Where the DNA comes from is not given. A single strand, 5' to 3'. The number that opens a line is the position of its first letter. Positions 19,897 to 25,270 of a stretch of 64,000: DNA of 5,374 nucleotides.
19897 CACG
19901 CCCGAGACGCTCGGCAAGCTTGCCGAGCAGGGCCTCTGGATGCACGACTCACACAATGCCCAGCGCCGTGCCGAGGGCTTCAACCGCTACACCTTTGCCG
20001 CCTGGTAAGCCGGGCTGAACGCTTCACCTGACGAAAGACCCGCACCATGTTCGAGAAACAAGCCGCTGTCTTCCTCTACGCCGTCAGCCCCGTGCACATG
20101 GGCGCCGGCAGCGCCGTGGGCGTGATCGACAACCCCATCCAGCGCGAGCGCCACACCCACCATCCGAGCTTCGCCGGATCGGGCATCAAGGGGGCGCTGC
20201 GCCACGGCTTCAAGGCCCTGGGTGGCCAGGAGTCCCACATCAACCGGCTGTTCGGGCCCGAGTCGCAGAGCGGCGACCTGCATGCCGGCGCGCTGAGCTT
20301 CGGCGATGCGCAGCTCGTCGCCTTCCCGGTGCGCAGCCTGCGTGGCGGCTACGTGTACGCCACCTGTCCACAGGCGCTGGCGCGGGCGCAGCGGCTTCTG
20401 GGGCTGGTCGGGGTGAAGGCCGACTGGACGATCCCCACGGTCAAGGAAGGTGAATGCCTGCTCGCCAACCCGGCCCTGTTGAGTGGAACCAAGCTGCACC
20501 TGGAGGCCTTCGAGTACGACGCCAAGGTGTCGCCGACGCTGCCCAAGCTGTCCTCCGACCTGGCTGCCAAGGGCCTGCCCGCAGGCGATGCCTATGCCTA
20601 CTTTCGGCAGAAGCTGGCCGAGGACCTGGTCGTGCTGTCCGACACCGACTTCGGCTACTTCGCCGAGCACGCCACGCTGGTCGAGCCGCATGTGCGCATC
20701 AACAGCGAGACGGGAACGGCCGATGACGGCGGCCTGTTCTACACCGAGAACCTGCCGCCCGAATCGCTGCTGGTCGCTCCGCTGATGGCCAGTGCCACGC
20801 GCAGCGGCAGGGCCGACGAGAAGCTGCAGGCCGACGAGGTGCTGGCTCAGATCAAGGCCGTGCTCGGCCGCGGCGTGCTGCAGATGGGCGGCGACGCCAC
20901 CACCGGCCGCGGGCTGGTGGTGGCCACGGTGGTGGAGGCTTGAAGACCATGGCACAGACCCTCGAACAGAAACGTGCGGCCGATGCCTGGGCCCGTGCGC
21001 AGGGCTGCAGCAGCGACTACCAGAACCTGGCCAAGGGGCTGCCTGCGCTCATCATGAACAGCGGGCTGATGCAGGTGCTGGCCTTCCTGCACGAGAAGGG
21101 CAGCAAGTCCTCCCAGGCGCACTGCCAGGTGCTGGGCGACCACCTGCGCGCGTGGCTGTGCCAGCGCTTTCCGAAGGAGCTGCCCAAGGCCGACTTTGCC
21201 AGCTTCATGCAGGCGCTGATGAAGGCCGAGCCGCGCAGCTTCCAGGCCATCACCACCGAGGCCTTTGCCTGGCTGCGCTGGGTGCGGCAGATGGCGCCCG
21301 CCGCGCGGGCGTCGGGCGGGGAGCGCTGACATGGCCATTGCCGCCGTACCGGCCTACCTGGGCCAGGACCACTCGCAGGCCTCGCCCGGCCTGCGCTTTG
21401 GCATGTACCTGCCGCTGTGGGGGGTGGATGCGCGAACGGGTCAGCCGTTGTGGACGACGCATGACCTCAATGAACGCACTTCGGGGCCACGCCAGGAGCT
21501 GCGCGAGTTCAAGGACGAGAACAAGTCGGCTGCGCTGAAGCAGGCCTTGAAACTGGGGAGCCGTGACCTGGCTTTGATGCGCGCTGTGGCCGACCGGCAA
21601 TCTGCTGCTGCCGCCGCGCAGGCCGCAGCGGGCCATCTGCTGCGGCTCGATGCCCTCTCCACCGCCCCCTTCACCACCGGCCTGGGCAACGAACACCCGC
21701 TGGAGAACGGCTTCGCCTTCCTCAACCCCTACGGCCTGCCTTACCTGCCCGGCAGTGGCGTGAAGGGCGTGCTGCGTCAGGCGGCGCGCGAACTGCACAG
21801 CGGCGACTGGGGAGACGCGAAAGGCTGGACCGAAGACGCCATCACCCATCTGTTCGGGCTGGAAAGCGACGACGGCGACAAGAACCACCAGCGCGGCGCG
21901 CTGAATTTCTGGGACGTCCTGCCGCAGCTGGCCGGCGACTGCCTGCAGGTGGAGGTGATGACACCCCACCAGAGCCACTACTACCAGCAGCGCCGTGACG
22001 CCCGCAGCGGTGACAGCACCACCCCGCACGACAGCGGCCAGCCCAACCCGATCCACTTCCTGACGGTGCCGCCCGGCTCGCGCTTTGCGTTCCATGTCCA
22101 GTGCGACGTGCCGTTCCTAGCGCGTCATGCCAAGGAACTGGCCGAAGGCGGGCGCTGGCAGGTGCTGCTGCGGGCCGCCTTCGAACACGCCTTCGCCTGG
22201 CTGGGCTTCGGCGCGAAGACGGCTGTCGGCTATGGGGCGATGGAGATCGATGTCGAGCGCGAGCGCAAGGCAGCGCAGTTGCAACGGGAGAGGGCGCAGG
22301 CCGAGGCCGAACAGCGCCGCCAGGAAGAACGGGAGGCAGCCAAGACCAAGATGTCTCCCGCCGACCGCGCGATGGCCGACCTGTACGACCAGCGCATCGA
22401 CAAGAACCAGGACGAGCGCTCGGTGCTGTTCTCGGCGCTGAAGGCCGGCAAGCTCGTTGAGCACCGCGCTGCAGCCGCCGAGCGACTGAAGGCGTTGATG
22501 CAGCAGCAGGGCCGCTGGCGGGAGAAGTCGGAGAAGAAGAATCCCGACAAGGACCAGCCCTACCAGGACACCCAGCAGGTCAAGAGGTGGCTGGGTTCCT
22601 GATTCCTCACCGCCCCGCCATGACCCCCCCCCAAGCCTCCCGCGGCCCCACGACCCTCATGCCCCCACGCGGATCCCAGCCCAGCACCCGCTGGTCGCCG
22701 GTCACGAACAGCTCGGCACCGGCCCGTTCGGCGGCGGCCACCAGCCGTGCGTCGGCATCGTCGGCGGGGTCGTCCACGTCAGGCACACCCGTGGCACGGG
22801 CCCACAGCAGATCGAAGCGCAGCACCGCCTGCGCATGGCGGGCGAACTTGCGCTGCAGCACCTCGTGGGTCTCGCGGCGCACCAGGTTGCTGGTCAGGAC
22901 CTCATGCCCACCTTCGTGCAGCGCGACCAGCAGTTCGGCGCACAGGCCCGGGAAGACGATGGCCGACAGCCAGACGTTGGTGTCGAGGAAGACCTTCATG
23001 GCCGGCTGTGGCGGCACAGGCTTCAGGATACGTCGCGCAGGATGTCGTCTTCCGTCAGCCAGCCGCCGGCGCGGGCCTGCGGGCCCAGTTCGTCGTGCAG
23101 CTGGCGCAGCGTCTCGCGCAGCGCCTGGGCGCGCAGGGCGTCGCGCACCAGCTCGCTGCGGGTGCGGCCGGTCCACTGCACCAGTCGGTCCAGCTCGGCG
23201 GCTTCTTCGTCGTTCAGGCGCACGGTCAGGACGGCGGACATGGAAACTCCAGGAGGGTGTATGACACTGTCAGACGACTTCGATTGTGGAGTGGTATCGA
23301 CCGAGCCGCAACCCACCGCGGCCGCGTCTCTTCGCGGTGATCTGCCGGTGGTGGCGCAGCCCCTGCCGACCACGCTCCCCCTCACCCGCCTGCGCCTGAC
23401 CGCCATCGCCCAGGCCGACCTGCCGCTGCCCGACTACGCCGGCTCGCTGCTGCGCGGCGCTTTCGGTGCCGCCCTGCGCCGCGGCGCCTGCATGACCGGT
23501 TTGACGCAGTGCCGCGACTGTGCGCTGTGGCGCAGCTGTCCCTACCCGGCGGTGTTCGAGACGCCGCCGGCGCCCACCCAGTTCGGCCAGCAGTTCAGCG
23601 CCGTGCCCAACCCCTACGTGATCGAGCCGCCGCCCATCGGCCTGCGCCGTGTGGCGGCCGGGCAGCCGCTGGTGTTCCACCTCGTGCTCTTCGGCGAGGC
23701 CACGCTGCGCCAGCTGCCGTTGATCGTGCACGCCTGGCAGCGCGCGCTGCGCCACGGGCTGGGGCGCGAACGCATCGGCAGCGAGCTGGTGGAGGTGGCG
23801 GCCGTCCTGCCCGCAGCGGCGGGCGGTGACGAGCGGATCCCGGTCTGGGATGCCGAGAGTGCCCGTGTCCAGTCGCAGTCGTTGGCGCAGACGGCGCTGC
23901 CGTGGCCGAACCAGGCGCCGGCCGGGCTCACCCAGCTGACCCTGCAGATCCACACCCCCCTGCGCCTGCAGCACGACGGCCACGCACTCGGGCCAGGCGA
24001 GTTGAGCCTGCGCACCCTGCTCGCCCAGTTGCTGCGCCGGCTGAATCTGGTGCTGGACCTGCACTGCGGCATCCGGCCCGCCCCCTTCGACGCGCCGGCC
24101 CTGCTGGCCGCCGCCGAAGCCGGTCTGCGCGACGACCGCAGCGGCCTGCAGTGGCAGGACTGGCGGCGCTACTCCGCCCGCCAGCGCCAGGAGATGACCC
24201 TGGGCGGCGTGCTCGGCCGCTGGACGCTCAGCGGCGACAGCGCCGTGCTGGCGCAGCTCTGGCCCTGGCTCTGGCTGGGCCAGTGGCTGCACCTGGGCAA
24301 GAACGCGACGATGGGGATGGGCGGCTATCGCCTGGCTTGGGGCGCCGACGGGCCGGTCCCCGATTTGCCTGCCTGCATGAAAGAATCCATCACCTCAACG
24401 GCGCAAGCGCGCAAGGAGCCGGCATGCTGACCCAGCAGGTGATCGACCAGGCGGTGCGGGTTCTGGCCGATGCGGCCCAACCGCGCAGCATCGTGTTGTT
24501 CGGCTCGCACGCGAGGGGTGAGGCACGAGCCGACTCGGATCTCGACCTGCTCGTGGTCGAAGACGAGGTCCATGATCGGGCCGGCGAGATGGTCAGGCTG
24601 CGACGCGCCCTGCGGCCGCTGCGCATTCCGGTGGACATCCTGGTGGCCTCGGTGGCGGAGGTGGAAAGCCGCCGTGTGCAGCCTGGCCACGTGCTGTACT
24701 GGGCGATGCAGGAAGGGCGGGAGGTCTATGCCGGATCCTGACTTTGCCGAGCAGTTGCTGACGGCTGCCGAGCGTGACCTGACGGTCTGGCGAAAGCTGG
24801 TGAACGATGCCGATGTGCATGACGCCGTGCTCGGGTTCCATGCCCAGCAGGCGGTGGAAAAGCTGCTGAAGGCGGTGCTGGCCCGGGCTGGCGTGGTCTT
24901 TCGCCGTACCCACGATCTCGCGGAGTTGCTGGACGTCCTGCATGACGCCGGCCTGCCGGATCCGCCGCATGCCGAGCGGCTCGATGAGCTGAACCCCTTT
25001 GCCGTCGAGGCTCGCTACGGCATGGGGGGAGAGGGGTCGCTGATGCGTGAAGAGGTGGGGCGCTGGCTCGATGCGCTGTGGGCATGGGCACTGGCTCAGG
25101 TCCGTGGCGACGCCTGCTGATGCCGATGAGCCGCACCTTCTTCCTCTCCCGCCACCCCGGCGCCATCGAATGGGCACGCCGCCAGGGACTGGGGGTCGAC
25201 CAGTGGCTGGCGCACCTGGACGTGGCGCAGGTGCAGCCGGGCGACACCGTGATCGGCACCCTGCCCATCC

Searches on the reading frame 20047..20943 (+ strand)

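Call 6: search_protein_families(library=pfam, proteins=[window:20047-20943:+], max_evalue=1)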
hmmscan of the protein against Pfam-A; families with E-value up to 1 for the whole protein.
window:20047-20943:+ (298 aa): 1 family
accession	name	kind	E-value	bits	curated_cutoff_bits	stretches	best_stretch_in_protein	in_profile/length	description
PF03787.20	RAMPs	-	1.2e-26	94.8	22.1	1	10-291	2-188/189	RAMP superfamily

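Call 7: search_protein_families(library=ncbifam, proteins=[window:20047-20943:+], max_evalue=1)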
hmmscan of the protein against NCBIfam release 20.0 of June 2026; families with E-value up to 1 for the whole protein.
window:20047-20943:+ (298 aa): 3 families
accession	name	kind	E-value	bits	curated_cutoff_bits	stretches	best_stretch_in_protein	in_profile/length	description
TIGR02580.1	cas_RAMP_Cmr4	equivalog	1.3e-60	205.7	87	1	7-291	2-282/283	type III-B CRISPR module RAMP protein Cmr4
TIGR02582.1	cas7_TM1809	equivalog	0.00052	20.1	90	1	18-54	18-57/203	type III-A CRISPR-associated RAMP protein Csm3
TIGR02581.1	cas_cyan_RAMP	equivalog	0.043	13.5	108.05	0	216-291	139-208/216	type III CRISPR-associated RAMP protein Csx7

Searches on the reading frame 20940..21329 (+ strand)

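Call 6: search_protein_families(library=pfam, proteins=[window:20940-21329:+], max_evalue=1)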
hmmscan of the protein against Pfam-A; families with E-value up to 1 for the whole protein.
window:20940-21329:+ (129 aa): 2 families
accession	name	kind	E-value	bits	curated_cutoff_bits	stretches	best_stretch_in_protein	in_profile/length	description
PF09701.15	Cas_Cmr5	-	9.1e-25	87.6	21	1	8-121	1-118/119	CRISPR-associated protein (Cas_Cmr5)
PF06256.17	Nucleo_LEF-12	-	0.051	13.9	27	1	44-90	18-61/164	Nucleopolyhedrovirus LEF-12 protein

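Call 7: search_protein_families(library=ncbifam, proteins=[window:20940-21329:+], max_evalue=1)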
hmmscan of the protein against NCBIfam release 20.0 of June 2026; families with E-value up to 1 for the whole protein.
window:20940-21329:+ (129 aa): 1 family
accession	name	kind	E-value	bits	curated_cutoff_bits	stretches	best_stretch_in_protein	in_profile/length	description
TIGR01881.1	cas_Cmr5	equivalog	1.4e-09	38.4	27.9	1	24-121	28-138/143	type III-B CRISPR module-associated protein Cmr5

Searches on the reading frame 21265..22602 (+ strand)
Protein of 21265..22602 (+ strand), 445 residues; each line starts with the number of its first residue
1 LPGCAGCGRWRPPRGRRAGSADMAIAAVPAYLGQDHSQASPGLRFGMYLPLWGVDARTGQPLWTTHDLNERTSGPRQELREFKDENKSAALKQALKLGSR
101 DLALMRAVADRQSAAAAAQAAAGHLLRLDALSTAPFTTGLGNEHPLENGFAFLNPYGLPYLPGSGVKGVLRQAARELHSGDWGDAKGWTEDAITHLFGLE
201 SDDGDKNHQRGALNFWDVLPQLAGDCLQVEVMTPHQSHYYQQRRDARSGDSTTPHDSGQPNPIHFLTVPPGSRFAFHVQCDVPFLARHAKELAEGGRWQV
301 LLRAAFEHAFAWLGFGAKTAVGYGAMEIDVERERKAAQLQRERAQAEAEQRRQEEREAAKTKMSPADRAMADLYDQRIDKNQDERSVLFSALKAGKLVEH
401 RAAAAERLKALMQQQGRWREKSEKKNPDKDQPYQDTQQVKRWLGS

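Call 6: search_protein_families(library=pfam, proteins=[window:21265-22602:+], max_evalue=1)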
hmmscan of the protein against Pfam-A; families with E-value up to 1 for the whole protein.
window:21265-22602:+ (445 aa): 2 families
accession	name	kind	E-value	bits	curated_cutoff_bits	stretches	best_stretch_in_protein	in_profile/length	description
PF03787.20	RAMPs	-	5.4e-17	63.3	22.1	1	135-327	7-189/189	RAMP superfamily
PF01039.27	Carboxyl_trans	-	0.0027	16.8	22.3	1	292-393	377-476/493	Carboxyl transferase domain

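Call 7: search_protein_families(library=ncbifam, proteins=[window:21265-22602:+], max_evalue=1)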
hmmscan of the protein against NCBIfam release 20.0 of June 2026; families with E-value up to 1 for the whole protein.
window:21265-22602:+ (445 aa): 5 families
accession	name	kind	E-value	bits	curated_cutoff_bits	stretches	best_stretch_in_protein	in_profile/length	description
TIGR01898.1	cas_TM1791_cmr6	equivalog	1.6e-28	100.2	51.1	1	137-327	10-195/195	type III-B CRISPR module RAMP protein Cmr6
TIGR02580.1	cas_RAMP_Cmr4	equivalog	1.8e-05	24.7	87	1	157-218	34-87/283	type III-B CRISPR module RAMP protein Cmr4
TIGR02582.1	cas7_TM1809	equivalog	0.0015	18.6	90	1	158-221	42-111/203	type III-A CRISPR-associated RAMP protein Csm3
TIGR02581.1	cas_cyan_RAMP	equivalog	0.0063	16.2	108.05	1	153-174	35-56/216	type III CRISPR-associated RAMP protein Csx7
TIGR01899.1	cas_TM1807_csm5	equivalog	0.0093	15.5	38.3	1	152-174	103-125/364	type III-A CRISPR-associated RAMP protein Csm5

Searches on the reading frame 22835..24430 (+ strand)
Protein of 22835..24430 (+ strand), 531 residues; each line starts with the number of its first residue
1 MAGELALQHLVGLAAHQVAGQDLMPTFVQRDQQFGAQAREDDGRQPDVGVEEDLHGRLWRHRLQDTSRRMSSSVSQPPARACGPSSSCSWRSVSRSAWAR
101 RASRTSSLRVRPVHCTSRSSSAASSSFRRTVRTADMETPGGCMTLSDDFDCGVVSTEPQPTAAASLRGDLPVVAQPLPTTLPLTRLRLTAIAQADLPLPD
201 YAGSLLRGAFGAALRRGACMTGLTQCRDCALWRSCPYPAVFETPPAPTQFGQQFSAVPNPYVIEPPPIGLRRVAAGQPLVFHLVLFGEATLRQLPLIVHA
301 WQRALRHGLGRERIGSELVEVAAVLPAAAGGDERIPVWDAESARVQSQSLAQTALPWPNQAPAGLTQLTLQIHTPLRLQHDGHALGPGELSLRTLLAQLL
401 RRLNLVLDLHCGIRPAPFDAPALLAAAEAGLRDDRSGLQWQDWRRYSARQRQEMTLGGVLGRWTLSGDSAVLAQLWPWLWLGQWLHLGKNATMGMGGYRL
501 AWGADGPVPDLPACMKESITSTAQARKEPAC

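Call 6: search_protein_families(library=pfam, proteins=[window:22835-24430:+], max_evalue=1)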
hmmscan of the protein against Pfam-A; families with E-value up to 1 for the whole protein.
window:22835-24430:+ (531 aa): 1 family
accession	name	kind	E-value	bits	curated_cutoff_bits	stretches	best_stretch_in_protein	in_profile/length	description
PF10040.14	CRISPR_Cas6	-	3.8e-15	56.8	25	1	370-498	1-89/89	CRISPR-associated endoribonuclease Cas6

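Call 7: search_protein_families(library=ncbifam, proteins=[window:22835-24430:+], max_evalue=1)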
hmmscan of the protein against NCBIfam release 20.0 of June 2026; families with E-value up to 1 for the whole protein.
window:22835-24430:+ (531 aa): 0 families

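Call 9: search_protein_families(library=padloc, proteins=[window:22835-24430:+], max_evalue=1)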
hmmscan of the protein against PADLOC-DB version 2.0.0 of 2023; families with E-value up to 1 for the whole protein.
window:22835-24430:+ (531 aa): 7 families
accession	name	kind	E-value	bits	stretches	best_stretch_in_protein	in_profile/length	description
PDLC01477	Cas6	-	1.7e-90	301.6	1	180-501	2-295/296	"CAS-I,CAS-II,CAS-III,CAS-IV,CAS-V,CAS-VI; crRNAmaturation"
PDLC01496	Cas6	-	5.4e-77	257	1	180-500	4-278/281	"CAS-I,CAS-II,CAS-III,CAS-IV,CAS-V,CAS-VI; crRNAmaturation"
PDLC02098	Cas6_IIIa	-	3.6e-25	87.6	1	185-500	2-199/200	-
PDLC01650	Cas6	-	2.2e-18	65.2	1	370-496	1-102/102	"CAS-I,CAS-II,CAS-III,CAS-IV,CAS-V,CAS-VI; crRNAmaturation"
PDLC01466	Cas6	-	0.00018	19.2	1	457-502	176-221/223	"CAS-I,CAS-II,CAS-III,CAS-IV,CAS-V,CAS-VI; crRNAmaturation"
PDLC01373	Cas6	-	0.00029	18.6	1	181-309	5-126/289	"CAS-I,CAS-II,CAS-III,CAS-IV,CAS-V,CAS-VI; crRNAmaturation"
PDLC01265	Cas6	-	0.0054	15.6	1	368-499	81-179/179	"CAS-I,CAS-II,CAS-III,CAS-IV,CAS-V,CAS-VI; crRNAmaturation"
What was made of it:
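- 22835..24430 (+): cas6 (531 aa, Cas6 domain from about residue 180). calls 6, 9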

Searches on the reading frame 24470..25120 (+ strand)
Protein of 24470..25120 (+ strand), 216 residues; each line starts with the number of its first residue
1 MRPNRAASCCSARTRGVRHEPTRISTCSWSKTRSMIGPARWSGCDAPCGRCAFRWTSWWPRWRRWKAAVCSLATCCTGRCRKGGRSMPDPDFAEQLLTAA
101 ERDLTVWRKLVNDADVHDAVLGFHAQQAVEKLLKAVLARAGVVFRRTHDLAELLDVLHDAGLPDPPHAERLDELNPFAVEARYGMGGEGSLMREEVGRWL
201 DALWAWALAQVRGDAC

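Call 21: search_protein_families(library=pfam, proteins=[window:24470-25120:+], max_evalue=0.01)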
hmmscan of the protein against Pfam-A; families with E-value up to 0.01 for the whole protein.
window:24470-25120:+ (216 aa): 1 family
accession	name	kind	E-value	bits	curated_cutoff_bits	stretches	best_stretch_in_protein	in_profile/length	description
PF05168.19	HEPN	-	3.2e-18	66.4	22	1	93-200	1-104/117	HEPN domain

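Call 85: search_protein_families(library=padloc, proteins=[window:24470-25117:+], max_evalue=0.01)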
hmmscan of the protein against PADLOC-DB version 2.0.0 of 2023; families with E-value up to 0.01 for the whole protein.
window:24470-25117:+ (216 aa): 0 families
